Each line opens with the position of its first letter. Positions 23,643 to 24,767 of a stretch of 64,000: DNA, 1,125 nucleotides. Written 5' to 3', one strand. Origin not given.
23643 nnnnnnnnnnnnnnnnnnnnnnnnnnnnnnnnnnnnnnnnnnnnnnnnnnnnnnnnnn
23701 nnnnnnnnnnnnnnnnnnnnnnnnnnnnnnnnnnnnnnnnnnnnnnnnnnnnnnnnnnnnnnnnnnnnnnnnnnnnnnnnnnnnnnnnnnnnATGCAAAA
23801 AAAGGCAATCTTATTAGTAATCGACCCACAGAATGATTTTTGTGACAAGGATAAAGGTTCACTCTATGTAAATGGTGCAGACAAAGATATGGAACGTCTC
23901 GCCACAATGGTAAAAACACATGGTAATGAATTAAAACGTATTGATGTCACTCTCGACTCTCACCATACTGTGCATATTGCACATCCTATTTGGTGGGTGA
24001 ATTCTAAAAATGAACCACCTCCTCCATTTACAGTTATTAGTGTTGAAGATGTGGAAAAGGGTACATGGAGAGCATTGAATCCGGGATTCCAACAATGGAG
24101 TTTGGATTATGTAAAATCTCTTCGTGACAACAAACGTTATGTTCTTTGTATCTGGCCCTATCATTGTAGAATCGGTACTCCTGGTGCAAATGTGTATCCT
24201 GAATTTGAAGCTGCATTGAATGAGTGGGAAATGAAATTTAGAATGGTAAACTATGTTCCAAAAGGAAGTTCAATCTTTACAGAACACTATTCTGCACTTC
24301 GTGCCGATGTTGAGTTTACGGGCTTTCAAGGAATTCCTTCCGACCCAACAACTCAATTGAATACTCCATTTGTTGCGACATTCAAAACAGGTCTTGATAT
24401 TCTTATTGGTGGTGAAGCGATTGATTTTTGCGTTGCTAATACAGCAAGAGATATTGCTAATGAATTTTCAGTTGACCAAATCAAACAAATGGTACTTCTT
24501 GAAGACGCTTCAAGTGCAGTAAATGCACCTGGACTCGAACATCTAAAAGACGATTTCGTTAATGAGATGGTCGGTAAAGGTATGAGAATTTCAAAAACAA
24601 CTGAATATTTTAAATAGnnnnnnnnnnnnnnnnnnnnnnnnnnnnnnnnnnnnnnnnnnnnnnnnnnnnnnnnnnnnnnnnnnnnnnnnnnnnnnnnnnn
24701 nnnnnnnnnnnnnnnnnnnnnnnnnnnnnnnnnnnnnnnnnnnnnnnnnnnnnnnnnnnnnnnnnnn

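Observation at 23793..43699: Phage-encoded Preiss-Handler NAD+ re-synthesis set (PncA, PncB-like PRTase, NadE, second isochorismatase-family hydrolase)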

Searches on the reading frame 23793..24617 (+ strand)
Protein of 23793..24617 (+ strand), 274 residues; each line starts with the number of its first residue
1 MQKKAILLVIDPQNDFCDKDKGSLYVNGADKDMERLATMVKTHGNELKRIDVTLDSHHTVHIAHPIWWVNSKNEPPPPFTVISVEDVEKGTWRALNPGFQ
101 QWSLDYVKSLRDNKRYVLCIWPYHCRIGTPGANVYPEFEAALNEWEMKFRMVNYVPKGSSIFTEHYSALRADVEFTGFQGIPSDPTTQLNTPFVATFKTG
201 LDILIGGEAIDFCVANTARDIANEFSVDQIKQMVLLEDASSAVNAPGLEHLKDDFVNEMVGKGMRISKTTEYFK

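Call 3: search_protein_families(library=pfam, proteins=[window:23793-24617:+], max_evalue=0.01)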
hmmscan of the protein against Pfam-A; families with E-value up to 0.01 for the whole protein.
window:23793-24617:+ (274 aa): 1 family
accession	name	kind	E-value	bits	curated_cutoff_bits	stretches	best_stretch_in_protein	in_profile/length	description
PF00857.26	Isochorismatase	-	0.00012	22.7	27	0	6-41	2-35/175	Isochorismatase domain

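Call 4: search_protein_families(library=ncbifam, proteins=[window:23793-24617:+], max_evalue=0.01)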
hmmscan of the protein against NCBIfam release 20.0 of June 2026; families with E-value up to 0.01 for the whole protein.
window:23793-24617:+ (274 aa): 1 family
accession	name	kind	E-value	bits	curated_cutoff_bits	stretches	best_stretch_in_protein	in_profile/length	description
NF008623.0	PRK11609.1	equivalog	8.6e-06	25.7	174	1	4-62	3-59/213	bifunctional nicotinamidase/pyrazinamidase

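Call 15: search_solved_structures(query=window:23793-24617:+, max_evalue=1, show_alignments=2)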
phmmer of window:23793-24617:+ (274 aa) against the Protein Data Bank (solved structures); distinct sequences matched with E-value up to 1: 7.
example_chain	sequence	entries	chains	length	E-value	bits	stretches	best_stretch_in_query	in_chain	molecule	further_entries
3pl1_A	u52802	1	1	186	3.7e-06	29.3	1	120-222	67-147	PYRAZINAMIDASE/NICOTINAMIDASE PNCA (PZase)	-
2wt9_A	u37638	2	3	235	0.045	15.9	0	120-244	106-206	NICOTINAMIDASE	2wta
29iv_A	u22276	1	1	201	0.2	13.8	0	4-63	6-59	nicotinamidase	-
1f4o_A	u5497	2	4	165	0.56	12.4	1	127-187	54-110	GRANCALCIN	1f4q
1k94_A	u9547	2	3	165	0.56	12.3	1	127-187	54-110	GRANCALCIN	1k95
3eq5_A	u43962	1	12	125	0.74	12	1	165-232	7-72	Ski-like protein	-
9dwa_A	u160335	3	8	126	0.83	11.8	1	133-203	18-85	De novo designed FABLE protein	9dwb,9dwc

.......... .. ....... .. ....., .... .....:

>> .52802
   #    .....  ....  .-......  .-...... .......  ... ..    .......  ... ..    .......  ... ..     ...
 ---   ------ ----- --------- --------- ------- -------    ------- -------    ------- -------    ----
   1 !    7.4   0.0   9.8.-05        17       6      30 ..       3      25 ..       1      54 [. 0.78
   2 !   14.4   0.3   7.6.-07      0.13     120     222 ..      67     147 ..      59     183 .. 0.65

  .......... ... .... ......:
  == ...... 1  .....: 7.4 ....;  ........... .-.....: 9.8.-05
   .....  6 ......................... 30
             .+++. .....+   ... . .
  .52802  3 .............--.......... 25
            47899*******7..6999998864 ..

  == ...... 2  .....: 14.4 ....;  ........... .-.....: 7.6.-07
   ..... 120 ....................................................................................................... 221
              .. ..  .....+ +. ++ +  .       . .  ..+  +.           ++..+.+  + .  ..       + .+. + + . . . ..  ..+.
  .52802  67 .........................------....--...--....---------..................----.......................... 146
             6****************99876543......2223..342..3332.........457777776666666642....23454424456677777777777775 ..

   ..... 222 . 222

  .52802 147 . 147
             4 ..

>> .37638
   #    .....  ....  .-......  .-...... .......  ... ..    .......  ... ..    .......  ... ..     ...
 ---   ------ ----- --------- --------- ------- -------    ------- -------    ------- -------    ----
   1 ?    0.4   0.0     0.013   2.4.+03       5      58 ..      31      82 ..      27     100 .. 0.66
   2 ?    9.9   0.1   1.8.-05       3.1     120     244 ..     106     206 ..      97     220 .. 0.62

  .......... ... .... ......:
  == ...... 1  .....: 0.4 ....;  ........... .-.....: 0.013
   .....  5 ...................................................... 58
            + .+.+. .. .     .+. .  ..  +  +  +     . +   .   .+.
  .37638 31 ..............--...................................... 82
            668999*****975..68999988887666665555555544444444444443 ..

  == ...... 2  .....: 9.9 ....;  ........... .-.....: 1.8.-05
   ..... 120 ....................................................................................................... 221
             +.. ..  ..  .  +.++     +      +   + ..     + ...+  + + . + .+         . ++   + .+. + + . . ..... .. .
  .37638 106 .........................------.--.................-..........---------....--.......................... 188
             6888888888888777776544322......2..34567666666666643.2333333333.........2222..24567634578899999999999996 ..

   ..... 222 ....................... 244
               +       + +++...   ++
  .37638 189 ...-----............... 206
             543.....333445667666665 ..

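Call 29: find_homologous_proteins(query=window:23793-24617:+, max_evalue=0.001)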
Query window:23793-24617:+ (274 aa): 770 proteins with E <= 0.001 among 1073 candidates; the best 120 are listed.
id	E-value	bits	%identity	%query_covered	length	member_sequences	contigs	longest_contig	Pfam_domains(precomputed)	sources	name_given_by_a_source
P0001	2.1e-158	544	85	100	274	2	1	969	-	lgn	-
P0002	2.8e-125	435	67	100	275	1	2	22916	-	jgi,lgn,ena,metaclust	metaclust:\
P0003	7.6e-119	414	66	100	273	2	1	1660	-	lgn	-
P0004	1.2e-118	413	67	100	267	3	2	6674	-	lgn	-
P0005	1.2e-117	410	67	100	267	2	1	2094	-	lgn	-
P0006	2.0e-116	406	66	99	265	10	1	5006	-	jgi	-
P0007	2.7e-115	402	66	99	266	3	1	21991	-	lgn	-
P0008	3.2e-114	399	65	99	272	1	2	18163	-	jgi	-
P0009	2.8e-113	396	66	100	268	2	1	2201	PF00857.27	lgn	-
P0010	9.5e-112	391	65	99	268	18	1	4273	-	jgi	-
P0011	6.2e-111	388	66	99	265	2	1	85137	-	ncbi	-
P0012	1.3e-110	387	64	100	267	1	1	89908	-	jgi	jgi:nicotinamidase-related amidase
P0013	2.5e-110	386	65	98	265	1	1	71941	-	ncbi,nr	ncbi:MAG: hypothetical protein GY853_13925 [PVC group bacterium]|nr:hypothetical protein [PVC group 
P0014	2.9e-109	382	65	99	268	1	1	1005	-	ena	-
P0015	5.6e-109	381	65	99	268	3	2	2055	-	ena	-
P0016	2.2e-108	380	64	99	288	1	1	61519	PF00857.27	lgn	-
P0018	6.9e-108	378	61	99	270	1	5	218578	PF00857.27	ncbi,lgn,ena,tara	tara:strand:+ start:5211 stop:6023 length:813 start_codon:yes stop_codon:yes gene_type:complete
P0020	7.2e-107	375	61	99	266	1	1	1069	PF00857.27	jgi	jgi:nicotinamidase-related amidase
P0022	1.1e-106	374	63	99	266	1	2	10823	PF00857.27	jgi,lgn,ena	-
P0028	1.0e-102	361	63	99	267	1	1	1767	PF00857.27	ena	-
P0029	7.2e-102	358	60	100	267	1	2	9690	PF00857.27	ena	-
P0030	1.5e-101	357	61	99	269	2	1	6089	PF00857.27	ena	-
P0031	5.5e-101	355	60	100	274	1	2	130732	PF00857.27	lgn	-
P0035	2.1e-96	340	61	97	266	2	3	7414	PF00857.27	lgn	-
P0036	1.1e-95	338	59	99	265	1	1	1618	PF00857.27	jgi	jgi:nicotinamidase/pyrazinamidase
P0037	2.4e-95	337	57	99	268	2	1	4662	PF00857.27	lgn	-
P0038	4.5e-95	336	58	100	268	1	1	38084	PF00857.27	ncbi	-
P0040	5.4e-92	326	59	100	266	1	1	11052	PF00857.27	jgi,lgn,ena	-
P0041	5.9e-92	326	59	99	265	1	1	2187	PF00857.27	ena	-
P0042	4.7e-91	323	56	99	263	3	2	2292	PF00857.27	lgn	-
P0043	1.3e-90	321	57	100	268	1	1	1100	PF00857.27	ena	-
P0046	2.2e-88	314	58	99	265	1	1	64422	PF00857.27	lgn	-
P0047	3.4e-88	313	57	99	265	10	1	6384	PF00857.27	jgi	jgi:nicotinamidase-related amidase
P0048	8.6e-88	312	56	97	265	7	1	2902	PF00857.27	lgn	-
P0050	2.4e-87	310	54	100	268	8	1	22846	PF00857.27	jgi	jgi:nicotinamidase-related amidase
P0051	4.8e-87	310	56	97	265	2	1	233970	PF00857.27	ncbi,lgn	-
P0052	8.5e-87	309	56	99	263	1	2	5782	PF00857.27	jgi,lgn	-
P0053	1.8e-86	308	54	100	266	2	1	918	PF00857.27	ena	-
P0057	4.3e-86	306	54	100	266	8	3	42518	PF00857.27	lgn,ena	-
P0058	5.0e-86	306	55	99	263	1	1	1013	PF00857.27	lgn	-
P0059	1.1e-85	305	56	99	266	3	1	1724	PF00857.27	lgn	-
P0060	1.1e-85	305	55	100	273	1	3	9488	PF00857.27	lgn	-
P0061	1.2e-85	305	53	96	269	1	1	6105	PF00857.27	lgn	-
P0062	1.5e-85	305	53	98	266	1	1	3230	PF00857.27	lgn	-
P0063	2.7e-85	304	56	99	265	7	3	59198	PF00857.27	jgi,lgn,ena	jgi:nicotinamidase-related amidase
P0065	3.5e-85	303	54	96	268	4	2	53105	PF00857.27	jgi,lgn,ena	-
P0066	3.7e-85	303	56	99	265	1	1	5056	PF00857.27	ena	-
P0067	4.1e-85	303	53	98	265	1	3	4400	PF00857.27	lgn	-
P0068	1.3e-84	301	52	99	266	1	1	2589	PF00857.27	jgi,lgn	jgi:nicotinamidase-related amidase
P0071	2.2e-84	301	54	98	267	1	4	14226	PF00857.27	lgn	-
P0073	5.0e-84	300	54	100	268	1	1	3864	PF00857.27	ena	-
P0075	9.8e-84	299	54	97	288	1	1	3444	PF00857.27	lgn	-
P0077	1.6e-83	298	54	97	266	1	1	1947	PF00857.27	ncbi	-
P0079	2.4e-83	297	56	99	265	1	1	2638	PF00857.27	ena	-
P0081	1.2e-82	295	52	99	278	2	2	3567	PF00857.27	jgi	jgi:nicotinamidase/pyrazinamidase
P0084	2.1e-82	294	51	97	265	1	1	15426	PF00857.27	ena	-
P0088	3.5e-82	294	51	97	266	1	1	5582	PF00857.27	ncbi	-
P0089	4.7e-82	293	53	97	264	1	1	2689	PF00857.27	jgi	-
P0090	1.8e-81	291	51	99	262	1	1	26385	PF00857.27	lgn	-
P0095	3.5e-81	290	53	99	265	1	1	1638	PF00857.27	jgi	jgi:nicotinamidase-related amidase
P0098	4.8e-81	290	52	100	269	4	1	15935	PF00857.27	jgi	-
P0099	5.0e-81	290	51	96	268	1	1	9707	PF00857.27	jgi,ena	-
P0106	1.3e-80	288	52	99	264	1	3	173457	PF00857.27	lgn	-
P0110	2.9e-80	287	52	100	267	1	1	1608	PF00857.27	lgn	-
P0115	3.9e-80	287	53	100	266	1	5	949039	-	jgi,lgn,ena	-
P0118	5.3e-80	286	50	97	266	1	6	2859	PF00857.27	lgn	-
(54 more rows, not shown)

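Call 30: find_encoding_contigs(protein=P0018, flank=10000, max_places=2)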
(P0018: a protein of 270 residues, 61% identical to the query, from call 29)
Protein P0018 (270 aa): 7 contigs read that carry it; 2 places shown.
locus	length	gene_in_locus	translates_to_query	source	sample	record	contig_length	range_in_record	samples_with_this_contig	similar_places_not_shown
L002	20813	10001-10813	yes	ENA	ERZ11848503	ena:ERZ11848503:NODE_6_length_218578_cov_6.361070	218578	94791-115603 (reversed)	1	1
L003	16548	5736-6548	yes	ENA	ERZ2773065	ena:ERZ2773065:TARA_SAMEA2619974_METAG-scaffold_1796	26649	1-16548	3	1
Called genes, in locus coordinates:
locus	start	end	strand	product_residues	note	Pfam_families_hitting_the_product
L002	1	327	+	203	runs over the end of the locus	-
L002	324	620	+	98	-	-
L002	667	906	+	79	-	-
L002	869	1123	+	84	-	-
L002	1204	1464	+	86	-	-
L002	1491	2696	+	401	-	-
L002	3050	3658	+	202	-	-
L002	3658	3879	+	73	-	-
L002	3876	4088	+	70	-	-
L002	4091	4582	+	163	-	PF12694:cpYpsA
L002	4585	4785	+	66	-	-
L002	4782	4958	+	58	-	-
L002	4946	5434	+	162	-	-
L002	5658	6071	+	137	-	-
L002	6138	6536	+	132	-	-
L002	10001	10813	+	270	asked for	PF00857:Isochorismatase (faint)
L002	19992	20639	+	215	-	PF00857:Isochorismatase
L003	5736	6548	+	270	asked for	PF00857:Isochorismatase (faint)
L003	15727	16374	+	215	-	PF00857:Isochorismatase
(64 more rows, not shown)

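Call 31: find_encoding_contigs(protein=P0115, flank=10000, max_places=2)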
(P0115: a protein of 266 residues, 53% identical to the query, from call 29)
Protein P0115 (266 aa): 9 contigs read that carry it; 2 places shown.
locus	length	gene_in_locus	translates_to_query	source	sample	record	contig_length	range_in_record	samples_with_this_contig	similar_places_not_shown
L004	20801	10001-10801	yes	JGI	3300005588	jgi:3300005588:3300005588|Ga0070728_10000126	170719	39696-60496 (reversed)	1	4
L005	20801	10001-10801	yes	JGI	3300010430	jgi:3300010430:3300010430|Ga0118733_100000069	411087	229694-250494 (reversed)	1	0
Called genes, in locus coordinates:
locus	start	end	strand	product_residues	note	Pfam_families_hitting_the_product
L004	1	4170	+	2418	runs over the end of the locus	-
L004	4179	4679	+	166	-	-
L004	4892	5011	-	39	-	-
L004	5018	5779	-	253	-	PF20108:DUF6498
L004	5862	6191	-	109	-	-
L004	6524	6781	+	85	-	PF07228:SpoIIE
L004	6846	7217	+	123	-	-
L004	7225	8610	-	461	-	PF03577:Peptidase_C69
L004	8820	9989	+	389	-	PF17767:NAPRTase_N, PF04095:NAPRTase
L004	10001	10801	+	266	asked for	-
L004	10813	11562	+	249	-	-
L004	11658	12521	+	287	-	PF13672:PP2C_2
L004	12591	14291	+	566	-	PF00069:Pkinase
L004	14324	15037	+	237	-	PF00293:NUDIX, PF19368:WHD_AraR (weak), PF21906:WHD_NrtR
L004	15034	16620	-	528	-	PF00015:MCPsignal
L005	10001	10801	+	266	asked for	-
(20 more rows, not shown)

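Call 32: find_encoding_contigs(protein=P0051, flank=10000, max_places=2)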
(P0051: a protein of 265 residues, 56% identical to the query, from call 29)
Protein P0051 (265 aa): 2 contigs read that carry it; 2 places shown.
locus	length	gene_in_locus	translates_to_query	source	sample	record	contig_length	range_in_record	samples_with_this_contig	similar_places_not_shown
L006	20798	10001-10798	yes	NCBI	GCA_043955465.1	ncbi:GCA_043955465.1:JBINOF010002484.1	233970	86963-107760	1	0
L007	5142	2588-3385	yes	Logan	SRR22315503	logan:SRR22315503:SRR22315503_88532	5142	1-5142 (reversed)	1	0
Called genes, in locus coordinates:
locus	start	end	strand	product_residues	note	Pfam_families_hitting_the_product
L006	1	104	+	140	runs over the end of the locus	-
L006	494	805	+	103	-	-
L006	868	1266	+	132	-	-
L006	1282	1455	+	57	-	-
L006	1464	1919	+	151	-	-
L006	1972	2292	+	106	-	-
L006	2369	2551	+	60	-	-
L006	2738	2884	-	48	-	-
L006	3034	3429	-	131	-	PF08302:tRNA_lig_CPD (weak)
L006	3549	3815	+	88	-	-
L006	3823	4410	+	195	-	PF00149:Metallophos (weak)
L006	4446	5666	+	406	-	PF17767:NAPRTase_N, PF04095:NAPRTase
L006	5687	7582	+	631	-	PF00795:CN_hydrolase, PF02540:NAD_synthase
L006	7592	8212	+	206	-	PF01467:CTP_transf_like, PF08218:Citrate_ly_lig (faint)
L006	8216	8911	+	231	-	PF00293:NUDIX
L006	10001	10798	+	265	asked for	PF00857:Isochorismatase (faint)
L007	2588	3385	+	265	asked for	PF00857:Isochorismatase (faint)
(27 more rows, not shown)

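Call 39: search_protein_families(library=phrogs, proteins=[window:23793-24617:+], max_evalue=0.001)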
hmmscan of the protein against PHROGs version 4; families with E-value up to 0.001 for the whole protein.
window:23793-24617:+ (274 aa): 1 family
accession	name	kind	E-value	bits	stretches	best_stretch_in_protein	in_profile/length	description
phrog_19305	-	unknown function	5.4e-10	40.5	1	3-60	2-59/199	-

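Call 42: predict_structure(alignment_id=A1)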
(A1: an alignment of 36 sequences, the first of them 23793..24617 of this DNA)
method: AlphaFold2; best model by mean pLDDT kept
length: 274 residues; sequences in the alignment: 36
mean_pLDDT: 95.4   pTM: 0.92
mean pLDDT of the five models: 95.4, 95.4, 95.1, 95.0, 94.8
residues with pLDDT >= 90: 256; 70-90: 17; 50-70: 1; < 50: 0
segments of 3 or more residues with pLDDT < 50: none
pLDDT, mean of each block of 10 residues (from residue 1): 90 97 95 99 97 96 98 97 97 98 97 92 95 98 98 91 94 94 94 90 98 96 95 98 89 96 98 96
secondary structure, 60 per line:
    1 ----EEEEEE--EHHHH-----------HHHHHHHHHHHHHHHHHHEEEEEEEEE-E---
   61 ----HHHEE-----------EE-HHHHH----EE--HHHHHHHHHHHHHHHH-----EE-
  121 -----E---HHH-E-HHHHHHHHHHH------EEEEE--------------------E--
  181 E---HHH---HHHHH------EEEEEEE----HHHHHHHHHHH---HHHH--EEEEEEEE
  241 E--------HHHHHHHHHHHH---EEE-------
elements in order: E5-10 H14-17 H29-46 E47-55 H84-88 H97-112 H136-146 E153-157 H191-195 E202-208 H213-223 H227-230 E233-241 H250-261 E265-267

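Call 46: fold_search(model_id=the predicted structure, library=pdb)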
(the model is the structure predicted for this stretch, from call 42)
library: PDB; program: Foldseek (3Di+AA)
matches with E <= 10: 828; with E <= 0.001: 120
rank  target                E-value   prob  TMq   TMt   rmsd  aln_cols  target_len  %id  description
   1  2wta                  2.0e-14  1.00  0.62  0.78   3.8       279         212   22  Acinetobacter baumanii nicotinamidase pyrazinamidease (released 2009-11-10)
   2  2wt9_A                2.9e-13  1.00  0.62  0.80   3.7       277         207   22  Acinetobacter baumanii nicotinamidase pyrazinamidease (released 2009-11-10)
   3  2h0r_A                3.1e-13  1.00  0.63  0.78   4.8       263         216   20  Structure of the Yeast Nicotinamidase Pnc1p (released 2007-03-27)
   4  3v8e_A                4.0e-13  1.00  0.63  0.79   4.7       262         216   19  Crystal structure of the yeast nicotinamidase Pnc1p bound to the inhibitor nicotinaldehyde (released 2012-01-25)
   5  2wt9_B                7.9e-13  1.00  0.62  0.80   3.9       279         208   22  Acinetobacter baumanii nicotinamidase pyrazinamidease (released 2009-11-10)
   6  3r2j_C                1.4e-11  1.00  0.57  0.77   4.4       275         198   19  Crystal Structure of PnC1 from L. infantum in complex with nicotinate (released 2011-08-24)
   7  3r2j_B                4.1e-11  1.00  0.56  0.75   4.9       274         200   19  Crystal Structure of PnC1 from L. infantum in complex with nicotinate (released 2011-08-24)
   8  3r2j_A                5.0e-11  1.00  0.57  0.76   4.5       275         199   19  Crystal Structure of PnC1 from L. infantum in complex with nicotinate (released 2011-08-24)
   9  1ilw                  6.0e-11  1.00  0.53  0.79   4.9       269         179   17  Crystal Structure of Pyrazinamidase/Nicotinamidase of Pyrococcus horikoshii (released 2001-12-12)
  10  9u8m                  9.3e-11  1.00  0.61  0.52   4.4       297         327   16  Drosophila melanogaster Nicotinamidase in Complex with Inhibitor CN2 (released 2025-09-03)
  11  3pl1                  4.9e-10  1.00  0.53  0.75   5.8       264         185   18  Determination of the crystal structure of the pyrazinamidase from M.tuberculosis : a structure-function analysis for pre (released 2011-01-12)
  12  5zn8_B                5.5e-09  1.00  0.52  0.76   5.8       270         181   17  Crystal structure of nicotinamidase PncA from Bacillus subtilis (released 2018-04-25)
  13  6a8l_A                1.1e-08  1.00  0.55  0.79   4.8       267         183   18  Crystal structure of nicotinamidase/ pyrazinamidase PncA from Bacillus subtilis (released 2018-08-01)
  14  3o90_A                1.8e-08  1.00  0.54  0.77   5.1       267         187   16  High resolution crystal structures of Streptococcus pneumoniae nicotinamidase with trapped intermediates provide insig (released 2011-01-12)
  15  3eef_A                2.0e-08  1.00  0.48  0.73   5.5       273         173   17  Crystal structure of N-carbamoylsarcosine amidase from thermoplasma acidophilum (released 2008-09-16)
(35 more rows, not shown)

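Call 57: find_related_loci(query=A1, collection=genome_contigs, flank=10000)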
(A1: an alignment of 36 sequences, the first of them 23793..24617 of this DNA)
Query A1 (274 aa) in genome_contigs; peptide patterns used: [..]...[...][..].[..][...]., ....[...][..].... (x = any residue, [..] = any of these).
552 stretches matched a pattern; 534 encode a relative of the query (tblastn E <= 1e-3); the best 80 are kept; 80 distinct loci.
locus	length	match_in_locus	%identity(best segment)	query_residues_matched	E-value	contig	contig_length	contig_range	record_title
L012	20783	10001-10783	65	7-274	3e-115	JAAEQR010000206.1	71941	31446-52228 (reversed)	MAG: PVC group bacterium isolate Gpa_23 GpaG_CONTIG3332698, whole genome shotgun sequence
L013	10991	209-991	52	7-274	4e-90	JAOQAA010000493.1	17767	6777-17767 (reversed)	MAG: Capsulimonas sp. isolate RYN_270 scaffold_3452361, whole genome shotgun sequence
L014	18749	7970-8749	53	7-273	4e-90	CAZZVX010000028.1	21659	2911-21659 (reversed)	MAG: Armatimonadota bacterium isolate Brown_J.bin.7 genome assembly, contig: NODE_492_length_21659_cov_5.687836, whole g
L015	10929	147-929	52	7-274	6e-90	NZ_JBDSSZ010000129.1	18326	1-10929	MAG: Capsulimonas sp. isolate cluster1_bin.546 k127_2464030, whole genome shotgun sequence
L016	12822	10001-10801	51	1-274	7e-90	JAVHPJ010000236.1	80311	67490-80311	MAG: Leptospirales bacterium isolate WB01no18_61_14 NODE_92_length_80311_cov_8.807553, whole genome shotgun sequence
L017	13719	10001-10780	52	7-273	2e-89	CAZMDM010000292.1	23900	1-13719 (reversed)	MAG TPA_asm: uncultured Desulfonema sp. isolate binchicken_co23_92 genome assembly, contig: k141_447210, whole genome sh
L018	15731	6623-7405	52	7-273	2e-89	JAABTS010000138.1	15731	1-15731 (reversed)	MAG: Desulfobacteraceae bacterium isolate S24.Bin080 Scaffold_134, whole genome shotgun sequence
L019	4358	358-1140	51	7-273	1e-88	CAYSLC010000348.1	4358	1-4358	MAG TPA_asm: uncultured Desulfobacteraceae bacterium isolate binchicken_co15_57 genome assembly, contig: NODE_20986_leng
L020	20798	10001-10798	52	1-273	3e-88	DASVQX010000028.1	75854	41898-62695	MAG TPA_asm: Pyrinomonadaceae bacterium isolate SMAG_U3219 k141_620457, whole genome shotgun sequence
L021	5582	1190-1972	51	7-273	9e-88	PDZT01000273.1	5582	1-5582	MAG: Deltaproteobacteria bacterium YD0425bin50 scaffold2907, whole genome shotgun sequence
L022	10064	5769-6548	52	4-270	7e-88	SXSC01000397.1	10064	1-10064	MAG: Opitutaceae bacterium isolate F1-140-MAGs074 F1-140__c558918, whole genome shotgun sequence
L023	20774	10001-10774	51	7-273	1e-87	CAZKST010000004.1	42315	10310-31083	MAG TPA_asm: uncultured Thiotrichaceae bacterium isolate SRP342105_co1_176 genome assembly, contig: NODE_1113_length_423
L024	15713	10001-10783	52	8-274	1e-87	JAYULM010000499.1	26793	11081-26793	MAG: Armatimonadota bacterium isolate GFS_9362 GFS_9362_498, whole genome shotgun sequence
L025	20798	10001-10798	52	1-273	2e-87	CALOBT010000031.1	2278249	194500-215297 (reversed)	MAG: uncultured Spirochaetota bacterium isolate LOGT_bin.0113 genome assembly, contig: contig_15214, whole genome shotgu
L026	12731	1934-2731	51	1-273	3e-87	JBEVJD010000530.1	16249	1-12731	MAG: Pyrinomonadaceae bacterium isolate T4R1BO.metabat2.158 T4R1BO.metabat2.158_k133_19680668, whole genome shotgun sequ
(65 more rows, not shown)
